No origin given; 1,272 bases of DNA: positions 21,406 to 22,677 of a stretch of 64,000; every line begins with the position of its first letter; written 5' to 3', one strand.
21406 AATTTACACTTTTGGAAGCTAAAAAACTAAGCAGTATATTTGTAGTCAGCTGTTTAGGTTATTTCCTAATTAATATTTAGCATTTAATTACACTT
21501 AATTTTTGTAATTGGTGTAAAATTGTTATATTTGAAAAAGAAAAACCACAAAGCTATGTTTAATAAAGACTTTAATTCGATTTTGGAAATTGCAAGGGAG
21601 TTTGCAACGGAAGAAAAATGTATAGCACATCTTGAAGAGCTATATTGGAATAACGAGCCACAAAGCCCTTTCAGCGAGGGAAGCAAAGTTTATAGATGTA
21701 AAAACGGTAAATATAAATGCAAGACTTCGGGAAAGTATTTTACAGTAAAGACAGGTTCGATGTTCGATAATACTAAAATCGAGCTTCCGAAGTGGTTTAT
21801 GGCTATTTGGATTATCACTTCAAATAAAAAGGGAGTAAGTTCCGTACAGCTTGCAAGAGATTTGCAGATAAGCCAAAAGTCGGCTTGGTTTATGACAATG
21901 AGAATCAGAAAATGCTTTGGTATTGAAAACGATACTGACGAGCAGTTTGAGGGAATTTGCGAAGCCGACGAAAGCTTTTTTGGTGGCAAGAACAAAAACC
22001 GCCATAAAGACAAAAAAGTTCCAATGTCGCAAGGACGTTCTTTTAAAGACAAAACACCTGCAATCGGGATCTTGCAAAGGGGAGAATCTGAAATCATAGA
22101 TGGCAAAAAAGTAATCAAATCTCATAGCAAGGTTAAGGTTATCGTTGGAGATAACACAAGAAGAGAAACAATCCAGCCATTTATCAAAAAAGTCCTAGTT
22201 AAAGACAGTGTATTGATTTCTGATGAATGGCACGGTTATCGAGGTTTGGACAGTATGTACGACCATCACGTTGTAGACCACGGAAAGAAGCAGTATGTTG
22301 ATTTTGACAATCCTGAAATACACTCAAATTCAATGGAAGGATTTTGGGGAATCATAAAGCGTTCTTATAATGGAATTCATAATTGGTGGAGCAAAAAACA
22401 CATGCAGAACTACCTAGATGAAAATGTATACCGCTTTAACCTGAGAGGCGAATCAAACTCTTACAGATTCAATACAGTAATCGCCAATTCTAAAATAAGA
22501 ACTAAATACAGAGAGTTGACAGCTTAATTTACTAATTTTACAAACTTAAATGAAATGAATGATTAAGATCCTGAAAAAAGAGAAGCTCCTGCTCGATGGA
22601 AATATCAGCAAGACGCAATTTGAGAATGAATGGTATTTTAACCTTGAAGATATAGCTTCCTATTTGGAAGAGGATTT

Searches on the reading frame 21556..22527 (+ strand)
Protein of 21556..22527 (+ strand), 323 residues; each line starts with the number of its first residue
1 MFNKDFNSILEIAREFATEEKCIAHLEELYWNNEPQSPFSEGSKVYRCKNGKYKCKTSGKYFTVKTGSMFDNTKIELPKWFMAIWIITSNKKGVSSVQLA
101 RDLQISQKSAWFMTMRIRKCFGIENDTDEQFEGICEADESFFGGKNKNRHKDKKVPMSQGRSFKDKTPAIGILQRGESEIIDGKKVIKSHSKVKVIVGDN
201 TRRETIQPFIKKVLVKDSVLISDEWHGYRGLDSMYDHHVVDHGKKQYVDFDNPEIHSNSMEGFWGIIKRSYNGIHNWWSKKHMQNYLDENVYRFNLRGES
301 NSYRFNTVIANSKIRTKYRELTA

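Call 13: search_protein_families(library=pfam, proteins=[window:21556-22527:+], max_evalue=0.01)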
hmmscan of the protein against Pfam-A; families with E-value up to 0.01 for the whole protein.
window:21556-22527:+ (323 aa): 2 families
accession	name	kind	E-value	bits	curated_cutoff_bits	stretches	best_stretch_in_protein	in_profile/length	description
PF12762.13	DDE_Tnp_IS1595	-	7.4e-36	123.9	27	1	132-295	3-153/153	ISXO2-like transposase domain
PF12760.12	Zn_ribbon_IS1595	-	9.7e-05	22.7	25.4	1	18-56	2-41/46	Transposase zinc-ribbon domain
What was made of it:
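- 21556..22527 (+): IS1595-family DDE transposase (323 aa). Pfam PF12762 at 7.4e-36 (call 13).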

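Call 21: find_homologous_proteins(query=window:21556-22527:+, max_evalue=1e-20)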
Query window:21556-22527:+ (323 aa): 2033 proteins with E <= 1e-20 among 3876 candidates; the best 120 are listed.
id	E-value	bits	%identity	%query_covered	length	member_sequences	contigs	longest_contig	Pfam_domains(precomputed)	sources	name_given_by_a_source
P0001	3.3e-220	748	100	100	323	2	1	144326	PF12762.14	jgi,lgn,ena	-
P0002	7.7e-182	622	82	99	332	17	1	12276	PF12762.14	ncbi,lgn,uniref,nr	ncbi:hypothetical protein FLACHUCJ7_03502 [Flavobacterium chungangense]|uniref:ISXO2-like transposas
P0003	7.1e-174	596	78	100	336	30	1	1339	PF12762.14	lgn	-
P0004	4.7e-172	590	77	99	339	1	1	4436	PF12762.14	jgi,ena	-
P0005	2.8e-169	580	76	100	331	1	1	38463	PF12762.14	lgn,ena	-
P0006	9.7e-168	575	75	100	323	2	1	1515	PF12762.14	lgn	-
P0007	1.6e-151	522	68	100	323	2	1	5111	PF12762.14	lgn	-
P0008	9.0e-146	503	69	99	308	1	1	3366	PF12762.14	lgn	-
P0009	9.6e-144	496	65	100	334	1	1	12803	PF12762.14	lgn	-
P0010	6.8e-143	494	64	100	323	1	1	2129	PF12762.14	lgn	-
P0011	5.1e-140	484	65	100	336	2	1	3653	PF12762.14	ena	-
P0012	1.6e-137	476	64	100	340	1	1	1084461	PF12762.14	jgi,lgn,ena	-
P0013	1.1e-136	473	63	100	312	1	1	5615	PF12762.14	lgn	-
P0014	3.0e-135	469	62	100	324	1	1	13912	PF12762.14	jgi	-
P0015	2.4e-134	466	62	100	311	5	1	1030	PF12762.14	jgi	jgi:transposase-like protein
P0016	3.0e-134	465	64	97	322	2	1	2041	PF12760.13,PF12762.14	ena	-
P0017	7.1e-132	457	61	100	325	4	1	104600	PF12762.14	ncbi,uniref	ncbi:IS1595 family transposase [Flavobacterium beibuense]|uniref:IS1595 family transposase n=1 Tax=F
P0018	4.8e-131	455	62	99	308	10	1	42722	PF12762.14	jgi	jgi:transposase-like protein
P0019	4.0e-130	452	62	100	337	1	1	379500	PF12762.14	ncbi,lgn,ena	-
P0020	7.0e-130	451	61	99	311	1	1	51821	PF12762.14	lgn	-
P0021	1.0e-129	450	58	100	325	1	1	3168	PF12762.14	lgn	-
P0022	1.4e-127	443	61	100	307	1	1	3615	PF12762.14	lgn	-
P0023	2.0e-126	440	62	99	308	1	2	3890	PF12762.14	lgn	-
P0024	9.0e-126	437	60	99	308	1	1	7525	PF12762.14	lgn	-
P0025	1.4e-125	437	62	99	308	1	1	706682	PF12762.14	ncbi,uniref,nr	ncbi:IS1595 family transposase [Flavobacterium ajazii]|uniref:IS1595 family transposase n=1 Tax=Flav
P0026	1.7e-125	437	60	100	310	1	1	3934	PF12762.14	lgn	-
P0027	3.2e-125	436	61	99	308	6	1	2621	PF12762.14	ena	-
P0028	1.1e-124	434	60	99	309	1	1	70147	PF12762.14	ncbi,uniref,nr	ncbi:IS1595 family transposase [Flavobacterium amniphilum]|uniref:IS1595 family transposase n=1 Tax=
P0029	1.5e-124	433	59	100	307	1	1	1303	PF12762.14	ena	-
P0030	4.5e-124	432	61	99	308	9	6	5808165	PF12762.14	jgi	jgi:transposase-like protein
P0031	8.3e-124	431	60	100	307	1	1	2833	PF12762.14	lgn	-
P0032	2.2e-123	430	61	99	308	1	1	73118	PF12762.14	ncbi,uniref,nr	ncbi:IS1595 family transposase [Flavobacterium daemonense]|uniref:IS1595 family transposase n=1 Tax=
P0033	3.4e-123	429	60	99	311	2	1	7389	PF12762.14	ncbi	-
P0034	4.4e-123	429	59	100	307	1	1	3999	PF12762.14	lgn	-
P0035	5.1e-123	428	57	100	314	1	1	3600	PF12762.14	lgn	-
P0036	6.3e-123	428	60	100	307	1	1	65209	PF12762.14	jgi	-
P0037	1.2e-122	427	57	100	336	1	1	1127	PF12762.14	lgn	-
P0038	7.2e-122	425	59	100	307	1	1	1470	PF12762.14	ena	-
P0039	2.1e-121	423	59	100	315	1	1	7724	PF12762.14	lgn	-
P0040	2.9e-121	423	57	100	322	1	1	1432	PF12762.14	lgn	-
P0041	9.8e-121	421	58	100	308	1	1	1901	PF12762.14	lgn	-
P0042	1.2e-120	421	59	100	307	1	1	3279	PF12762.14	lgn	-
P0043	1.6e-119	417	57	99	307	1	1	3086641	PF12762.14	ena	-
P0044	3.3e-119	416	60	96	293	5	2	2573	PF12762.14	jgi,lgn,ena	-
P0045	4.3e-119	416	58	99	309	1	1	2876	PF12762.14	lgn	-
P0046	1.8e-118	413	58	100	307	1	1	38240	PF12762.14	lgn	-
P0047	4.1e-118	412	57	99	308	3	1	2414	PF12762.14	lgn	-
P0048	7.5e-118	411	55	99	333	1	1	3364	PF12762.14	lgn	-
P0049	5.1e-117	409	56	99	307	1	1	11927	PF12762.14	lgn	-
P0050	5.9e-117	408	59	100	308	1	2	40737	PF12762.14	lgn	-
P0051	1.4e-116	407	56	99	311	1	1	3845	PF12762.14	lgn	-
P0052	5.4e-116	405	55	99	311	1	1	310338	PF12762.14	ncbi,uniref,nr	ncbi:IS1595 family transposase [Flavobacterium microcysteis]|uniref:IS1595 family transposase n=1 Ta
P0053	6.7e-116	405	57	99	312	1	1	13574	PF12762.14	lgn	-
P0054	2.1e-115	403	56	99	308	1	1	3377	PF12762.14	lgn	-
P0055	1.0e-114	401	65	81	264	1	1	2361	PF12762.14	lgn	-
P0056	1.2e-114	401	57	99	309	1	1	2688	PF12762.14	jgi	jgi:transposase-like protein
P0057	1.1e-113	398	56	99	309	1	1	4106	PF12762.14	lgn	-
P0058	4.3e-113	396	55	99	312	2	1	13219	PF12762.14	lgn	-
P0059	4.8e-113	396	54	99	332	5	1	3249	PF12762.14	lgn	-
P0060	1.1e-112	394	58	99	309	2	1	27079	PF12762.14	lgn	-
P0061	2.3e-112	393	55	99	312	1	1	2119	PF12762.14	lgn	-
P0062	2.6e-112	393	54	99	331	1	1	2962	PF12762.14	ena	-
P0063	3.9e-112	393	56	99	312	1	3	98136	PF12762.14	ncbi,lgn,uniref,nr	ncbi:IS1595 family transposase [uncultured Chryseobacterium sp.]|uniref:IS1595 family transposase n=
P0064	5.5e-112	392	55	99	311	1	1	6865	PF12762.14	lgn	-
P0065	8.1e-112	392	55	99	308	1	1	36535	PF12762.14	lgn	-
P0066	1.6e-111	391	54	99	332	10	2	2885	PF12762.14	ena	-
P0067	2.1e-111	390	53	100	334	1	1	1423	PF12762.14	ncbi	-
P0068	3.2e-111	390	53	99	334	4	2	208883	PF12762.14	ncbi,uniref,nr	ncbi:IS1595 family transposase [Riemerella anatipestifer]|uniref:IS1595 family transposase n=1 Tax=R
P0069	6.6e-111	389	54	100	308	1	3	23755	PF12762.14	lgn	-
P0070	7.5e-111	388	54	100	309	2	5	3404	PF12762.14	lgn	-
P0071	7.9e-111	388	56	99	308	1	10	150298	PF12762.14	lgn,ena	-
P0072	7.9e-111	388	54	100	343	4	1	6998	PF12762.14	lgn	-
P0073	8.7e-111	388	55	99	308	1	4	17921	PF12762.14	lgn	-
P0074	1.3e-110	388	55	99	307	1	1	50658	PF12762.14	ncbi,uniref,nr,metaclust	ncbi:transposase [Flavobacterium beibuense F44-8]|uniref:Transposase n=1 Tax=Flavobacterium beibuens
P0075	1.4e-110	388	53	99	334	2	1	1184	PF12762.14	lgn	-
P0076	1.4e-110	388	55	99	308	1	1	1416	PF12762.14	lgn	-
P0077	1.5e-110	387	57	100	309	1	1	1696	PF12762.14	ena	-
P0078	2.0e-110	387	55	100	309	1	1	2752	PF12762.14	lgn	-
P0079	2.4e-110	387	55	99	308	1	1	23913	PF12762.14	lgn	-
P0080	2.6e-110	387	52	100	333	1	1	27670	PF12762.14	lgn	-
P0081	5.3e-110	386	55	99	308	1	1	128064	PF12762.14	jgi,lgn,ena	-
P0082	6.0e-110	385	53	100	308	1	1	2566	PF12762.14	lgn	-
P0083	7.1e-110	385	54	99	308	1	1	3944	PF12762.14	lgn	-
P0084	1.0e-109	385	56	100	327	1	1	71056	PF12762.14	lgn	-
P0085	1.0e-109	385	54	100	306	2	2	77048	PF12760.13,PF12762.14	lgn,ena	-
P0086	1.1e-109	385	55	99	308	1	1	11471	PF12762.14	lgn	-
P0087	1.6e-109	384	53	99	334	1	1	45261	PF12762.14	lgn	-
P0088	1.7e-109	384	53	100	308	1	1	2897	PF12762.14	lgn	-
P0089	1.7e-109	384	56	99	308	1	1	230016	PF12762.14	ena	-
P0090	2.0e-109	384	51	100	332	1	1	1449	PF12762.14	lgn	-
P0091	2.2e-109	384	53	100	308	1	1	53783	PF12762.14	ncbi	-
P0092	2.6e-109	383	54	99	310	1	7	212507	PF12762.14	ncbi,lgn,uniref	ncbi:IS1595 family transposase [Chryseobacterium sp.]|uniref:IS1595 family transposase n=1 Tax=Chrys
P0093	2.6e-109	383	53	100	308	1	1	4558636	PF12762.14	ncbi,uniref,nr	ncbi:IS1595 family transposase [Chryseobacterium sp. 3008163]|uniref:IS1595 family transposase n=1 T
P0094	2.8e-109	383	54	99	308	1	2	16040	PF12762.14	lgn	-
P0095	2.8e-109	383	54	99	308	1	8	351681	PF12762.14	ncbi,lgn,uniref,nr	ncbi:IS1595 family transposase [Chryseobacterium lactis]|uniref:IS1595 family transposase n=1 Tax=Ch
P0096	3.1e-109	383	55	99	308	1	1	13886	PF12760.13,PF12762.14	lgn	-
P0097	3.1e-109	383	54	99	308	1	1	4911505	PF12762.14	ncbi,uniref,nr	ncbi:IS1595 family transposase [Chryseobacterium gambrini]|uniref:IS1595 family transposase n=1 Tax=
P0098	3.4e-109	383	55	99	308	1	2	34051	PF12762.14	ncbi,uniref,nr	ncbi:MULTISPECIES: IS1595 family transposase [unclassified Chryseobacterium]|uniref:IS1595 family tr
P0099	3.4e-109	383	53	100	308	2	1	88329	PF12762.14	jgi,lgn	-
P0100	4.2e-109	383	55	100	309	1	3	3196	PF12762.14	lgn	-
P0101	5.9e-109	382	54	99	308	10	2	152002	PF12762.14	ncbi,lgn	-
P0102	6.1e-109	382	54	99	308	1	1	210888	PF12762.14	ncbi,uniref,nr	ncbi:IS1595 family transposase [Chryseobacterium sp. CH21]|uniref:IS1595 family transposase n=1 Tax=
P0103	6.3e-109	382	54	99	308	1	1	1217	PF12762.14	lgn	-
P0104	6.7e-109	382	54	99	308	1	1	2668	PF12762.14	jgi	-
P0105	9.1e-109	382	52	100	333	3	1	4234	PF12762.14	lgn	-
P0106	1.0e-108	381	54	99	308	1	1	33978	PF12762.14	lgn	-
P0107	1.3e-108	381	53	100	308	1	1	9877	PF12762.14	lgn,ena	-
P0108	1.8e-108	381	54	99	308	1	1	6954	PF12762.14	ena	-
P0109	1.8e-108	381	54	99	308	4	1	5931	PF12762.14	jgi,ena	-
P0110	2.4e-108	380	54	99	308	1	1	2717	PF12762.14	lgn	-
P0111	2.6e-108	380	53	99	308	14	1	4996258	PF12762.14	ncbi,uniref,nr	ncbi:IS1595 family transposase [Chryseobacterium sp. MA9]|uniref:IS1595 family transposase n=1 Tax=C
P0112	2.8e-108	380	54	99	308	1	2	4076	PF12762.14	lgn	-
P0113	2.8e-108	380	54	99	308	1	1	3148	PF12762.14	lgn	-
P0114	3.2e-108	380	54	99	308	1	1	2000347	PF12762.14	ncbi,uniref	ncbi:IS1595 family transposase [Chryseobacterium arthrosphaerae]|uniref:IS1595 family transposase n=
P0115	3.4e-108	380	53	99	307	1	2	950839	PF12762.14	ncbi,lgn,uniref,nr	ncbi:IS1595 family transposase [Epilithonimonas pallida]|uniref:ISXO2-like transposase domain-contai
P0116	3.5e-108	380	53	99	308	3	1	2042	PF12760.13,PF12762.14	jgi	jgi:transposase-like protein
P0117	3.6e-108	380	53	99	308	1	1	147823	PF12762.14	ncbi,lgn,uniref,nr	ncbi:IS1595 family transposase [Chryseobacterium indologenes]|uniref:IS1595 family transposase n=1 T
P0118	4.0e-108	379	53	99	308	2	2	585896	PF12760.13,PF12762.14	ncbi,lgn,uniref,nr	ncbi:IS1595 family transposase [Flavobacterium sp. UBA7680]|uniref:IS1595 family transposase n=1 Tax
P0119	4.8e-108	379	53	100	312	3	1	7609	PF12762.14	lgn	-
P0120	7.9e-108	378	55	99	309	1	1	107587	PF12762.14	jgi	jgi:hypothetical protein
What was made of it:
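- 21556..22527 (+): 82% identical to a Flavobacterium chungangense protein (call 21).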

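Call 48: find_encoding_contigs(protein=P0005, flank=6000, max_places=3)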
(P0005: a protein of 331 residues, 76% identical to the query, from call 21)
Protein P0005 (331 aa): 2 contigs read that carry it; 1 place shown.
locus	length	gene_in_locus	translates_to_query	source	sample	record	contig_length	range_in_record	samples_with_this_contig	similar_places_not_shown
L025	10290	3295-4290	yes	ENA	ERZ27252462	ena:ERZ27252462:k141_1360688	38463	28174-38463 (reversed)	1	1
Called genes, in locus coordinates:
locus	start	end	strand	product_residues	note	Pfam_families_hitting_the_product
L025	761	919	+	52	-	-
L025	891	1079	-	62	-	-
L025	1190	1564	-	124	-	-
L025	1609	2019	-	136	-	-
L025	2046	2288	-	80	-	-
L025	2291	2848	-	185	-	-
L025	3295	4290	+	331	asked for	PF12762:DDE_Tnp_IS1595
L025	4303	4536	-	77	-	-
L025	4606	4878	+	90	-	-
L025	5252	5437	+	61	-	-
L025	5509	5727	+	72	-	-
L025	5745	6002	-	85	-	-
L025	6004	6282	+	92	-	-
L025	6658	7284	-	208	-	PF00702:Hydrolase, PF13419:HAD_2 (faint), PF13242:Hydrolase_like (faint)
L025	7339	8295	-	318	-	PF05721:PhyH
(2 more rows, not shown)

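Call 49: find_encoding_contigs(protein=P0004, flank=6000, max_places=3)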
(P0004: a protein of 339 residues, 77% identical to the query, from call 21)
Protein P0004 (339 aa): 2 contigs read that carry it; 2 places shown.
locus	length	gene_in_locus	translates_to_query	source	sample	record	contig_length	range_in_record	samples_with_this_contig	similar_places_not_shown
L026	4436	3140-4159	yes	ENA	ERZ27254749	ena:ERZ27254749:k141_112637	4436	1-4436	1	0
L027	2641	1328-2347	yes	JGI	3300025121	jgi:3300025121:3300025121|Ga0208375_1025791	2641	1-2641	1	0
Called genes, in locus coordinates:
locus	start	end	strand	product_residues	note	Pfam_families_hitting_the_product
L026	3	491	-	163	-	?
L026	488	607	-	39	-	-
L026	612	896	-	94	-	-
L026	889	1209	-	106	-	-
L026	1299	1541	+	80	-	PF13560:HTH_31, PF01381:HTH_3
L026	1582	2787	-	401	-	-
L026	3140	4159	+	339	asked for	PF12762:DDE_Tnp_IS1595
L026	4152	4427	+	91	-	-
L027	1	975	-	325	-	?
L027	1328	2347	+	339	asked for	PF12762:DDE_Tnp_IS1595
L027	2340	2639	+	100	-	?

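Call 50: find_encoding_contigs(protein=P0002, flank=6000, max_places=3)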
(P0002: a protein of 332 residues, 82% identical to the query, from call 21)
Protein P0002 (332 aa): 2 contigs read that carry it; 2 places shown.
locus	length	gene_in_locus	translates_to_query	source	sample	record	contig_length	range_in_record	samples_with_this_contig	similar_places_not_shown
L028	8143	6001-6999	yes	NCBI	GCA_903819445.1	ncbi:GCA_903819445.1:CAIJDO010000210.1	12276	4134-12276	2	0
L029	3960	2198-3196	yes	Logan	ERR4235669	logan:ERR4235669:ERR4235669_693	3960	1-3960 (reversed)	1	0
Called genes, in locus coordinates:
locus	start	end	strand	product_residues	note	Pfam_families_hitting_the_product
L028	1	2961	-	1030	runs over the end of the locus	PF13620:CarboxypepD_reg, PF13715:CarbopepD_reg_2, PF07715:Plug, PF00593:TonB_dep_Rec_b-barrel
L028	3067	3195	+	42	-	-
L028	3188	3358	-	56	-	-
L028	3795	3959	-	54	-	-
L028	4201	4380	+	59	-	-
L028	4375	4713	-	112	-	-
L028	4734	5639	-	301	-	-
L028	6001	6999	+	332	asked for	PF12762:DDE_Tnp_IS1595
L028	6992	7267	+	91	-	-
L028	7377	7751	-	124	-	-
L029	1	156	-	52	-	?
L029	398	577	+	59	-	-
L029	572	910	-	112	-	-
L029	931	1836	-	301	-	-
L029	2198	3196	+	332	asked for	PF12762:DDE_Tnp_IS1595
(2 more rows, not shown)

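Call 60: search_dna_similar(query=window:21556-22527:+, collection=phages, mode=protein, max_rows=15)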
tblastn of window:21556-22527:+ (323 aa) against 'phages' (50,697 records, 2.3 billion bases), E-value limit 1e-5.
Records with a match: 3; places in all: 3; records where one place covers at least 80% of the query: 2.
Best place of each record, by identity: <60% 3.
By first word of the organism name: Bacteriophage 3.
By host as written in the record: - 3.
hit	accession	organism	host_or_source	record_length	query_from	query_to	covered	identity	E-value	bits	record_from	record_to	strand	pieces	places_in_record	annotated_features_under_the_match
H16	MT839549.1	Bacteriophage sp.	human fecal samples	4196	7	321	98%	42.3%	3e-70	242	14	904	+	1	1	record has no annotation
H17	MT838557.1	Bacteriophage sp.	human fecal samples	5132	8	309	93%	41.2%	1e-63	223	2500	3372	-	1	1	record has no annotation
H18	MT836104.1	Bacteriophage sp.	human fecal samples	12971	7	110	32%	32.1%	2e-8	62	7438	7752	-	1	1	record has no annotation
